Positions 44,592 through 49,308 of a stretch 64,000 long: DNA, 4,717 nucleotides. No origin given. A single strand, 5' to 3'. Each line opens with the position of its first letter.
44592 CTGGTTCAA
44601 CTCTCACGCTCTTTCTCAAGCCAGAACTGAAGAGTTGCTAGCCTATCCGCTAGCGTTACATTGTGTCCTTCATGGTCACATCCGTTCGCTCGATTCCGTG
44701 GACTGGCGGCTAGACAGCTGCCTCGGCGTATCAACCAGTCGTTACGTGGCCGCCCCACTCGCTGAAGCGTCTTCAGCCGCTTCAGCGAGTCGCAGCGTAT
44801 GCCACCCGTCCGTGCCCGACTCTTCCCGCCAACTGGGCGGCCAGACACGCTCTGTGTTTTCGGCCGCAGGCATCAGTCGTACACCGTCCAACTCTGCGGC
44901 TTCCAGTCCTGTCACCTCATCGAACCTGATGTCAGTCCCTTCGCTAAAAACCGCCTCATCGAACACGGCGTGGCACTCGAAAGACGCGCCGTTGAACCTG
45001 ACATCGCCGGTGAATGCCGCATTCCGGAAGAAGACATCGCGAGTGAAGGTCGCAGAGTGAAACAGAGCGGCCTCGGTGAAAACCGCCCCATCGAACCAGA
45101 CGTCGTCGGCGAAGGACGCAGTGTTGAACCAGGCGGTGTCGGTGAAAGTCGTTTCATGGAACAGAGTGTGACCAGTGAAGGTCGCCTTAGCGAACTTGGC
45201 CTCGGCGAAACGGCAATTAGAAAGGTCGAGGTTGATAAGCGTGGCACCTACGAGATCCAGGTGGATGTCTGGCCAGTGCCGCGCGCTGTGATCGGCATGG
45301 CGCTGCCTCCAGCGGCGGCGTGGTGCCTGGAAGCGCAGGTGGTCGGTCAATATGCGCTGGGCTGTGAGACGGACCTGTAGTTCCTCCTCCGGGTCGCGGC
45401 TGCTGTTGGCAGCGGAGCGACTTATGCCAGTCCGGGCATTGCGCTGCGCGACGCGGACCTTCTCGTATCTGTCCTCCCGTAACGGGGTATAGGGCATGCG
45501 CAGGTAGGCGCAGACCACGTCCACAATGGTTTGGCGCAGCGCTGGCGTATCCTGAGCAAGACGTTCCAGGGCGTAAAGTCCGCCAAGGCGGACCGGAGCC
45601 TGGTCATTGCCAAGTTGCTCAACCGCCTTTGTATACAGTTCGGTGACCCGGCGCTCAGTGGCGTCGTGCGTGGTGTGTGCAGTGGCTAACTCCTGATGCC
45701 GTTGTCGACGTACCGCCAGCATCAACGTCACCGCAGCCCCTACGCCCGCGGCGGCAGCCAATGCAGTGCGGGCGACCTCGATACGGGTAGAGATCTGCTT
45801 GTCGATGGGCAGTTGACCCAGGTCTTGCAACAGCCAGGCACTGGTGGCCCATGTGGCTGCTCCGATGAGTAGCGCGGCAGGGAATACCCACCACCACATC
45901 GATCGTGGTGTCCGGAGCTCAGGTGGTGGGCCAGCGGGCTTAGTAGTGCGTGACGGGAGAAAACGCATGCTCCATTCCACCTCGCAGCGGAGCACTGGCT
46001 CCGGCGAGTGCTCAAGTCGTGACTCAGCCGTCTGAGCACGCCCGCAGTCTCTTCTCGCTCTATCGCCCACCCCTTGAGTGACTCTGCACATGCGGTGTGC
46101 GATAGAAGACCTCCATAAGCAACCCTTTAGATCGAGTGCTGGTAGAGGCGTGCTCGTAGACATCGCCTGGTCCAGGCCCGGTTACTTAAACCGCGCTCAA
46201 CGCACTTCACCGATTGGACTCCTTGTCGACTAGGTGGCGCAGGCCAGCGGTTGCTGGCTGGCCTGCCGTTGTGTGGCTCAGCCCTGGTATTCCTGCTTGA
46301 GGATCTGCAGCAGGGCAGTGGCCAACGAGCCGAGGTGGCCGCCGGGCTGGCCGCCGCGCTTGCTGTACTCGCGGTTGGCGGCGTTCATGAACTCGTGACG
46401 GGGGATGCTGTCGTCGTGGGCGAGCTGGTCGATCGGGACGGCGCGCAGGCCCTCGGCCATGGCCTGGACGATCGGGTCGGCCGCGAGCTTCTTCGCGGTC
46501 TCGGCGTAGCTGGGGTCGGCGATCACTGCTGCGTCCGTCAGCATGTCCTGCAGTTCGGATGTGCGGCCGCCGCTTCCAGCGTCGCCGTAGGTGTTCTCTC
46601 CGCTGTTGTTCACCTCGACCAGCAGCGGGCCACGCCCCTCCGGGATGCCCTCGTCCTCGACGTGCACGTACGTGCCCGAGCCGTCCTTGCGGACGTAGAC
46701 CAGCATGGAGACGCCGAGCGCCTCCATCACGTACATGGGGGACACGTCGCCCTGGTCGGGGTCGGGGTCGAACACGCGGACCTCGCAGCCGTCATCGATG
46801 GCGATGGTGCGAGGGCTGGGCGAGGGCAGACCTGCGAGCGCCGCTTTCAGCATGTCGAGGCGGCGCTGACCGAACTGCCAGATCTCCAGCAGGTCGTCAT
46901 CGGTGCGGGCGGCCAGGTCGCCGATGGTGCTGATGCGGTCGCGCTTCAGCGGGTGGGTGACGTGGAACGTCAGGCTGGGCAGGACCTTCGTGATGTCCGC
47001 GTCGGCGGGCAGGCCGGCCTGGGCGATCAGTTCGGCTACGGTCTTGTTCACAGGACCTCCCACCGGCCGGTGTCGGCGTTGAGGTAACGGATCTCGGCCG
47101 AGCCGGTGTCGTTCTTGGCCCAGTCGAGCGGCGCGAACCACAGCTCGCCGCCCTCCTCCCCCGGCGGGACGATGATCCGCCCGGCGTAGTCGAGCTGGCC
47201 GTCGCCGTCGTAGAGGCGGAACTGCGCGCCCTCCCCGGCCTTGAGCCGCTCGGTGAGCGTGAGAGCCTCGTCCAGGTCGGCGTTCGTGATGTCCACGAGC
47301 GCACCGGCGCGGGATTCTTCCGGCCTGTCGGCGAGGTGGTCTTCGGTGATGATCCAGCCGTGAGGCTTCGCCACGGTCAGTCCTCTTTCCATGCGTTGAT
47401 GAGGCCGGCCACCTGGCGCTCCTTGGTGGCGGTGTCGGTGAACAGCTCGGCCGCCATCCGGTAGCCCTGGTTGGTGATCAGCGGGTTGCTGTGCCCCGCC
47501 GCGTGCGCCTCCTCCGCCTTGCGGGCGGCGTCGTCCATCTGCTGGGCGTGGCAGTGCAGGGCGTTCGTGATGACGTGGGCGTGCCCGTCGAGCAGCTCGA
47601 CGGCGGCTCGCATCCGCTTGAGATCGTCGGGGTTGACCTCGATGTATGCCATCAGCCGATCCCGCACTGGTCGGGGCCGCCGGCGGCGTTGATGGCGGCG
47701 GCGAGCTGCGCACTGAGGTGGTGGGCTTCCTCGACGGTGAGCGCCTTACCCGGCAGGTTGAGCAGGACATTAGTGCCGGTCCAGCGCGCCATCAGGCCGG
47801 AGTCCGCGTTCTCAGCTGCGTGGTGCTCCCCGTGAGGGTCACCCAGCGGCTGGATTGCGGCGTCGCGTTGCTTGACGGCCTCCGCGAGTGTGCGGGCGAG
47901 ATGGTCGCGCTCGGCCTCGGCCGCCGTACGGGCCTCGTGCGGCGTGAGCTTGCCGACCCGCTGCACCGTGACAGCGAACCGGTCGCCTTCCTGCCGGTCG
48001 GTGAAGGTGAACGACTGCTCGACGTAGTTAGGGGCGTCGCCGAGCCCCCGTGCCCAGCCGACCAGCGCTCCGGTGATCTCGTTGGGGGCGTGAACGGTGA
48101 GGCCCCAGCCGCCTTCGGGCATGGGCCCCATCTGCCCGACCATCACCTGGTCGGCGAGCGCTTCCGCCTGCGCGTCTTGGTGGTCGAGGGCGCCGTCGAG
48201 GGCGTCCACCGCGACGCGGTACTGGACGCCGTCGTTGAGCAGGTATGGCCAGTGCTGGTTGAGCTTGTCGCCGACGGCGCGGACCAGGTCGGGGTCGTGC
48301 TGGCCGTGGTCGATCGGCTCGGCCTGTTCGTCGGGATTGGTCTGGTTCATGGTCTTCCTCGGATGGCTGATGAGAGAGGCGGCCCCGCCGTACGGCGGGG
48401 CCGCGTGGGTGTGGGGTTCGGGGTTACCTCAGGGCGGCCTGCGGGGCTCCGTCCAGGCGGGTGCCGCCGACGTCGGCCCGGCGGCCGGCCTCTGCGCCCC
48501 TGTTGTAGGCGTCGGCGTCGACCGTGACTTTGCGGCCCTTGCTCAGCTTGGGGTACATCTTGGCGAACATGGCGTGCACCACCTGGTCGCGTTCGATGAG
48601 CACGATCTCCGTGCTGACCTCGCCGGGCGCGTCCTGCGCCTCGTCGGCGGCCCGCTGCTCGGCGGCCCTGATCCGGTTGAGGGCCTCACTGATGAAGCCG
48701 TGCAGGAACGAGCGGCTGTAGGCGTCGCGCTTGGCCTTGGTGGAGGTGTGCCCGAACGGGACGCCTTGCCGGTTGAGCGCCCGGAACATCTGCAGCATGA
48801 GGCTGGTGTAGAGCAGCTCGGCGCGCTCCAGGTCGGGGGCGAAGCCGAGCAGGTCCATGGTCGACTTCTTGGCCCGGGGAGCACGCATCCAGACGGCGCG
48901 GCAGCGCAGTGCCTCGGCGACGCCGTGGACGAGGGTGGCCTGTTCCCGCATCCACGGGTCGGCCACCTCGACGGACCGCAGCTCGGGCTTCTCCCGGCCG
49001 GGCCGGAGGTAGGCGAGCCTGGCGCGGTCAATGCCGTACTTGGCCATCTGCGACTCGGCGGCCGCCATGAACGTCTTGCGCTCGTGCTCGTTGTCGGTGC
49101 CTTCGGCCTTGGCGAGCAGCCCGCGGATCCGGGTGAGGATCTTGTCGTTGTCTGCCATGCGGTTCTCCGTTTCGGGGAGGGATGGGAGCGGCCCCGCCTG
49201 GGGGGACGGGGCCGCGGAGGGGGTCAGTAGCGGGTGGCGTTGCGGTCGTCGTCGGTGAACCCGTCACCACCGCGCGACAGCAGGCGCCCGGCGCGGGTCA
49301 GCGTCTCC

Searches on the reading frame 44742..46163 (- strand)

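Call 14: search_protein_families(library=pfam, proteins=[window:44742-46163:-], max_evalue=0.001)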
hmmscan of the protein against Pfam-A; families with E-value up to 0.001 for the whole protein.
window:44742-46163:- (473 aa): 2 families
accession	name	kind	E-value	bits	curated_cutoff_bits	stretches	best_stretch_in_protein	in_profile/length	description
PF13576.12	Pentapeptide_3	-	7e-16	58.6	27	3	357-404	1-47/48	Pentapeptide repeats (9 copies)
PF00805.28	Pentapeptide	-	0.00027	20.9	20.2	1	303-333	2-32/40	Pentapeptide repeats (8 copies)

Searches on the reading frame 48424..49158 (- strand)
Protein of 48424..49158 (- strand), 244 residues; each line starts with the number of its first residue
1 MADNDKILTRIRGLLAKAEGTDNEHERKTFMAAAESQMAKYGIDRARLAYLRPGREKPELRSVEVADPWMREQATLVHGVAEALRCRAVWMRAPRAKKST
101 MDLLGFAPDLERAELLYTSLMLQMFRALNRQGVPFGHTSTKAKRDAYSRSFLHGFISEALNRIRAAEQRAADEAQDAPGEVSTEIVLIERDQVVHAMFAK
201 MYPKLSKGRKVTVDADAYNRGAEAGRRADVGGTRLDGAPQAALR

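Call 14: search_protein_families(library=pfam, proteins=[window:48424-49158:-], max_evalue=0.001)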
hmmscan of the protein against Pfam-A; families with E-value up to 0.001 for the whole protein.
window:48424-49158:- (244 aa): 2 families
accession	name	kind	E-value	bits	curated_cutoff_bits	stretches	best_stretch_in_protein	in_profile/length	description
PF10979.13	DUF2786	-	3.9e-14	52.8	23.9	1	6-45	1-40/40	Protein of unknown function (DUF2786)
PF23771.1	DUF7168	-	1e-10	41.8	25.5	1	70-177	24-124/140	Domain of unknown function (DUF7168)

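Call 67: find_encoding_contigs(protein=window:48424-49158:-, flank=10000, max_places=1)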
Protein window:48424-49158:- (244 aa): 2 contigs read that carry it; 1 place shown.
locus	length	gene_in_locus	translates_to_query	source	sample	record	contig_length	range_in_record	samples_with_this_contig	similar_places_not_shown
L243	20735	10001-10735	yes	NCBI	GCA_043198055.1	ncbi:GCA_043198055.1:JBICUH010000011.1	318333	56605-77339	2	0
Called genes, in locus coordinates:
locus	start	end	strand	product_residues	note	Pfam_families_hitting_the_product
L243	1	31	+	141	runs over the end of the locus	-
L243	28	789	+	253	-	-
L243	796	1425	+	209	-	PF19876:DUF6349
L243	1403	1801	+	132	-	-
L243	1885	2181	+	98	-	PF00216:Bac_DNA_binding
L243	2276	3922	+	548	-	-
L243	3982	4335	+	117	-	-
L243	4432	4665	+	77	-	-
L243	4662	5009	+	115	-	-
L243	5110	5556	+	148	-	-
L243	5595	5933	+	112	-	-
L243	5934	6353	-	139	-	PF00392:GntR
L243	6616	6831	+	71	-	-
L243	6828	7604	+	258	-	-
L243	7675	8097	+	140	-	PF07366:SnoaL, PF12680:SnoaL_2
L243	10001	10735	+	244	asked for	PF10979:DUF2786, PF23771:DUF7168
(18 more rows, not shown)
